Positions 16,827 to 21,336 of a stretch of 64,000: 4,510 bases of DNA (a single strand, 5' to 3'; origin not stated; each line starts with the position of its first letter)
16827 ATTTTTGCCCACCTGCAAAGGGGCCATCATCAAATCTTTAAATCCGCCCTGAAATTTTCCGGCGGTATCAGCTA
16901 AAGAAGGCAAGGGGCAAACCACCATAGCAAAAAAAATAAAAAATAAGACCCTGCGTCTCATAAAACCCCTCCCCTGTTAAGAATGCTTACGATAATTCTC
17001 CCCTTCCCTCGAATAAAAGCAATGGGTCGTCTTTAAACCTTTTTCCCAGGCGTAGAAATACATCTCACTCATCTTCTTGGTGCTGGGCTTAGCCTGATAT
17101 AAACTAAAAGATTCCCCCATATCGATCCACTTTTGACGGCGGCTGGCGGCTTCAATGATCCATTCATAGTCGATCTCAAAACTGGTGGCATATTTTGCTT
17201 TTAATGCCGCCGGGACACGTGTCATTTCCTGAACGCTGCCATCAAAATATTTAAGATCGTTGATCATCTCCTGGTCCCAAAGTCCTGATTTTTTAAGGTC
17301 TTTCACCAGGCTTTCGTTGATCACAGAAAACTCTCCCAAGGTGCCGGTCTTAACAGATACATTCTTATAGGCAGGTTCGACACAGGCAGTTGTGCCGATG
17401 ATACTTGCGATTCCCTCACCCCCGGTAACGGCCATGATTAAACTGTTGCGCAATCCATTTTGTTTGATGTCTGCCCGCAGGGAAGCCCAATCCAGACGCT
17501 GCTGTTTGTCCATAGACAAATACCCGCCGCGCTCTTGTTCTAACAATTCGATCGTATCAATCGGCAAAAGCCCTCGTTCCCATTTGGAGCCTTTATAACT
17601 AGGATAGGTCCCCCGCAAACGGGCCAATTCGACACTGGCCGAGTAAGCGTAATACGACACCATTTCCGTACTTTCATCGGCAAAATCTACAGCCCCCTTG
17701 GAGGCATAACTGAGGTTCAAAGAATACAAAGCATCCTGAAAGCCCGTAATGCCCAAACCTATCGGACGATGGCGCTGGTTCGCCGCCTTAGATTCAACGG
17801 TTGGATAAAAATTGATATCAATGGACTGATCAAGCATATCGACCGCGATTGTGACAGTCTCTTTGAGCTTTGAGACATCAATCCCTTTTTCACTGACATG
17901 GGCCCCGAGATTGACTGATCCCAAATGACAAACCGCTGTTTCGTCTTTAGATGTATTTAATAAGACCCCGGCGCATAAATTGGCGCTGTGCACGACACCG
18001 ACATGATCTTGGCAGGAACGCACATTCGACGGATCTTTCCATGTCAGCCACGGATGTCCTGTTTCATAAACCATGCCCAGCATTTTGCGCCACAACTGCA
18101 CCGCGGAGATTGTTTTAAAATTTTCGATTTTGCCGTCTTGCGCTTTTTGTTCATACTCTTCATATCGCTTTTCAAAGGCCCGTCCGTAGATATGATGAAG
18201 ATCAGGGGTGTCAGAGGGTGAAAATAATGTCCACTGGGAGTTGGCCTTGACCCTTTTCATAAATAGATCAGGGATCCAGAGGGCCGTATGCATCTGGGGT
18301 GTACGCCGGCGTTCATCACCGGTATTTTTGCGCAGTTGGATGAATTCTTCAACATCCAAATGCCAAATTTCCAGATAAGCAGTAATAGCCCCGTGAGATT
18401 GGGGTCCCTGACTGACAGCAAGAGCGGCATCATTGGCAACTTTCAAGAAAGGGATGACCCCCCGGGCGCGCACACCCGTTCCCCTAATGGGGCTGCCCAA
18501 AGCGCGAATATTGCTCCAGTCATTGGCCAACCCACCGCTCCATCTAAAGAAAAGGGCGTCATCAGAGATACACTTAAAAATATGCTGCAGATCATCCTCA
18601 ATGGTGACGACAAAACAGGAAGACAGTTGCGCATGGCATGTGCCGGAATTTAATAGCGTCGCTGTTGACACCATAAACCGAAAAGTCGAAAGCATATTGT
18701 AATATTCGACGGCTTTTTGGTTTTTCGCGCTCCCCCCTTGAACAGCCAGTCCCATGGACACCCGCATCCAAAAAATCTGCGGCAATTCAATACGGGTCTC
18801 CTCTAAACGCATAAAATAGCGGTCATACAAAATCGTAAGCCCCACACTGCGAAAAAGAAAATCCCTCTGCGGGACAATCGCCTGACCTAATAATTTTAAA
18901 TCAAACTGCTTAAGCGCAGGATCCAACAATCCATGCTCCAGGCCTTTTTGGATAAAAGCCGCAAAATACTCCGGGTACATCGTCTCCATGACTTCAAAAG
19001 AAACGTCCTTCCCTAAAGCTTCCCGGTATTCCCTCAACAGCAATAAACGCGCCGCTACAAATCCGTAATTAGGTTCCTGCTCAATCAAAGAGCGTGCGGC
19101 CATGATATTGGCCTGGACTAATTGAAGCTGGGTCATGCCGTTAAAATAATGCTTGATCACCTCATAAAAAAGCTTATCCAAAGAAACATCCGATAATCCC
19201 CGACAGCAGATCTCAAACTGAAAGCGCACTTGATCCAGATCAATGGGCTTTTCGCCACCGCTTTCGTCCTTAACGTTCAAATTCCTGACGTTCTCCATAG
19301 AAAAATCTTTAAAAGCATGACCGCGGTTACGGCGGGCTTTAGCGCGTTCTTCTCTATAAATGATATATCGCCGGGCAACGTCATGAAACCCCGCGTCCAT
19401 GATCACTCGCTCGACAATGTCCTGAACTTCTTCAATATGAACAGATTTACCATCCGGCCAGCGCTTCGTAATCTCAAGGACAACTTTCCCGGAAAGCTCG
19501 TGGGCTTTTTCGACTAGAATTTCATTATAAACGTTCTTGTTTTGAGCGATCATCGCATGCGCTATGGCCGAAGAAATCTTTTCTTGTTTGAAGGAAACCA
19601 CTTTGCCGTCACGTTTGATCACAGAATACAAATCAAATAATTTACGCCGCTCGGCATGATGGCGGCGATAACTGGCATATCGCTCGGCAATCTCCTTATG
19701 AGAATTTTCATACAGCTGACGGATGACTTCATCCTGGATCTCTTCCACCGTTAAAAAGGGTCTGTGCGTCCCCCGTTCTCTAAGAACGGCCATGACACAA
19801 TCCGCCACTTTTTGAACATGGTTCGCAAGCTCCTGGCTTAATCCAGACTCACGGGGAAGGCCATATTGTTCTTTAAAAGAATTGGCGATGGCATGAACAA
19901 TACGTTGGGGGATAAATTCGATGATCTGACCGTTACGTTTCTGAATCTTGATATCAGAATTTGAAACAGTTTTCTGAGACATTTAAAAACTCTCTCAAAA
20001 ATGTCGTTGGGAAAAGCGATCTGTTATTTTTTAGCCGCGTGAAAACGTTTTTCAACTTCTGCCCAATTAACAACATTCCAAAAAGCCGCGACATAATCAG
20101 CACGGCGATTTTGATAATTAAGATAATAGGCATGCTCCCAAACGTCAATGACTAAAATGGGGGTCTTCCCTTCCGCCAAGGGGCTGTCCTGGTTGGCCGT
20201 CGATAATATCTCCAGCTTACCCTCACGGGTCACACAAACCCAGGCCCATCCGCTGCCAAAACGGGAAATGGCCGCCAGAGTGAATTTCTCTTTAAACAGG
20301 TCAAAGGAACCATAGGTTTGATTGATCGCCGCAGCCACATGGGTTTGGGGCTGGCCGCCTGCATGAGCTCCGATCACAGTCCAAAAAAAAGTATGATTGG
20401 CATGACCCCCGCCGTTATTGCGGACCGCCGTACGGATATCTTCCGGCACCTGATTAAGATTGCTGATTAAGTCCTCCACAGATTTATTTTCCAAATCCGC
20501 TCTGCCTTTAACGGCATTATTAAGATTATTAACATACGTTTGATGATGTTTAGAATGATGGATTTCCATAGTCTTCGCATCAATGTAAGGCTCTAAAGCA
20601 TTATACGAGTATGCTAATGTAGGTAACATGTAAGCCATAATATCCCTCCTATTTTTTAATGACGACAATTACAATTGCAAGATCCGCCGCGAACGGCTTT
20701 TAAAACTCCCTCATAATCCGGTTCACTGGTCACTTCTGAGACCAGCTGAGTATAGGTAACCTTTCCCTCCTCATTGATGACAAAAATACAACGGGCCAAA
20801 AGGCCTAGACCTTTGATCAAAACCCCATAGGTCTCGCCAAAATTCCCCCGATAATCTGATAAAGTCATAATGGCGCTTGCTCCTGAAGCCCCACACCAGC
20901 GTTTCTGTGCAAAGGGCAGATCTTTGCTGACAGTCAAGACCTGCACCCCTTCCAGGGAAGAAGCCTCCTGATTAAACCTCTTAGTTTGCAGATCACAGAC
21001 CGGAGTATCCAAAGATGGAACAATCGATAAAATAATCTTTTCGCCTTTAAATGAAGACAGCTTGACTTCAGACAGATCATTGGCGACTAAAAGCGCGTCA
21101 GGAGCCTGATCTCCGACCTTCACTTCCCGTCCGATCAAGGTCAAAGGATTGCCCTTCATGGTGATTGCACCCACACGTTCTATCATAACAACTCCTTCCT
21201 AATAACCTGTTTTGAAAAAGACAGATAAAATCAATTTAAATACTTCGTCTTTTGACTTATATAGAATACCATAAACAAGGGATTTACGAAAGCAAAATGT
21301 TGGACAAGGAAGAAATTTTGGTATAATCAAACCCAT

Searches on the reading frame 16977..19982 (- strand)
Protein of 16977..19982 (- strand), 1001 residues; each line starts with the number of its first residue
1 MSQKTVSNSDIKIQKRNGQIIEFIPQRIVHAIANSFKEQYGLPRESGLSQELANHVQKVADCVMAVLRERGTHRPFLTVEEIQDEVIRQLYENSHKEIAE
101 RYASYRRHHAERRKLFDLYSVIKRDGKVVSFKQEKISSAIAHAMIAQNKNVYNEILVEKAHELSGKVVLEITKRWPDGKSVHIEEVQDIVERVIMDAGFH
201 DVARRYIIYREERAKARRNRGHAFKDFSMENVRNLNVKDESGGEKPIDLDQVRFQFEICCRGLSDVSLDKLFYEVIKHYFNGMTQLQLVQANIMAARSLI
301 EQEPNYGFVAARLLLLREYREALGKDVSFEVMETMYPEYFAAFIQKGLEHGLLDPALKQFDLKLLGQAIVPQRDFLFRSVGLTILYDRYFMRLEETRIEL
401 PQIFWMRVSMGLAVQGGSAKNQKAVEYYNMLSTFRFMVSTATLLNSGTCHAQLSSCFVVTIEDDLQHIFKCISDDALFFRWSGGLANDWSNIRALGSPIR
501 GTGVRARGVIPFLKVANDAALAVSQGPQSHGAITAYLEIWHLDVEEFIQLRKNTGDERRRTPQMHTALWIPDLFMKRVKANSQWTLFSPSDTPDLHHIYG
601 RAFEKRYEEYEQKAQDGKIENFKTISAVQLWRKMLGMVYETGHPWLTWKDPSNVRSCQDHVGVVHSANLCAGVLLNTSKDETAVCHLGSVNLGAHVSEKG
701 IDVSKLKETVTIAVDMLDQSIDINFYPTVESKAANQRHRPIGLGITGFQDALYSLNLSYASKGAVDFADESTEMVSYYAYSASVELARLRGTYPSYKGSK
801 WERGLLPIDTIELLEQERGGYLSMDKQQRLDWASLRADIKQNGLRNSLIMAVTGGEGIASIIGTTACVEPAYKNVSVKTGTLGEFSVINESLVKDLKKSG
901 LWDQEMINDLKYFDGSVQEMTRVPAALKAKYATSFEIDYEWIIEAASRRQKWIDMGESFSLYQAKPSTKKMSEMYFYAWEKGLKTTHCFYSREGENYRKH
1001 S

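Call 36: search_protein_families(library=pfam, proteins=[window:16977-19982:-], max_evalue=0.00001)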
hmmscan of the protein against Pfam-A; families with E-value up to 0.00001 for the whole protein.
window:16977-19982:- (1001 aa): 3 families
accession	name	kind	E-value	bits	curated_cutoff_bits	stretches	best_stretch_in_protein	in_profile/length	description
PF02867.20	Ribonuc_red_lgC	-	5.9e-168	560.2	23.9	1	454-986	1-520/523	Ribonucleotide reductase, barrel domain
PF03477.21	ATP-cone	-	9.3e-36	122.7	25.8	2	120-214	2-87/88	ATP cone domain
PF00317.26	Ribonuc_red_lgN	-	1.4e-17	63.9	28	1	378-450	4-76/77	Ribonucleotide reductase, all-alpha domain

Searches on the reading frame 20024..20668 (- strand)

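Call 36: search_protein_families(library=pfam, proteins=[window:20024-20668:-], max_evalue=0.00001)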
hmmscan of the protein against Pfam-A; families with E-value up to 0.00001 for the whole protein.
window:20024-20668:- (214 aa): 2 families
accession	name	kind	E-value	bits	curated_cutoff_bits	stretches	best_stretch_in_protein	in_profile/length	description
PF02777.23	Sod_Fe_C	-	5.2e-43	145.7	20.9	1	108-208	2-102/102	Iron/manganese superoxide dismutases, C-terminal domain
PF00081.27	Sod_Fe_N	-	2.2e-31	108.6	27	1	13-98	2-80/82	Iron/manganese superoxide dismutases, alpha-hairpin domain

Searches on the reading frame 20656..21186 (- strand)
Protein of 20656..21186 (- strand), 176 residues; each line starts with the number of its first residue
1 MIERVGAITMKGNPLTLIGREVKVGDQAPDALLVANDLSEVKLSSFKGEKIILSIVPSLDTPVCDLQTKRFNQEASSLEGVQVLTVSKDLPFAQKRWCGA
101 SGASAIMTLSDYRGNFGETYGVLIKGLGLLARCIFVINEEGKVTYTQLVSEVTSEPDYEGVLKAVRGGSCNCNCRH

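Call 36: search_protein_families(library=pfam, proteins=[window:20656-21186:-], max_evalue=0.00001)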
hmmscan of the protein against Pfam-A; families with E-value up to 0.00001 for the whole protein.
window:20656-21186:- (176 aa): 2 families
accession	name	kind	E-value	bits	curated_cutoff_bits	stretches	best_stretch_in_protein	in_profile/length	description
PF08534.16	Redoxin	-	2.7e-28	99.1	26.6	1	23-162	1-148/148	Redoxin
PF00578.27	AhpC-TSA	-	5.3e-22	78.5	26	1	24-145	1-123/124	AhpC/TSA family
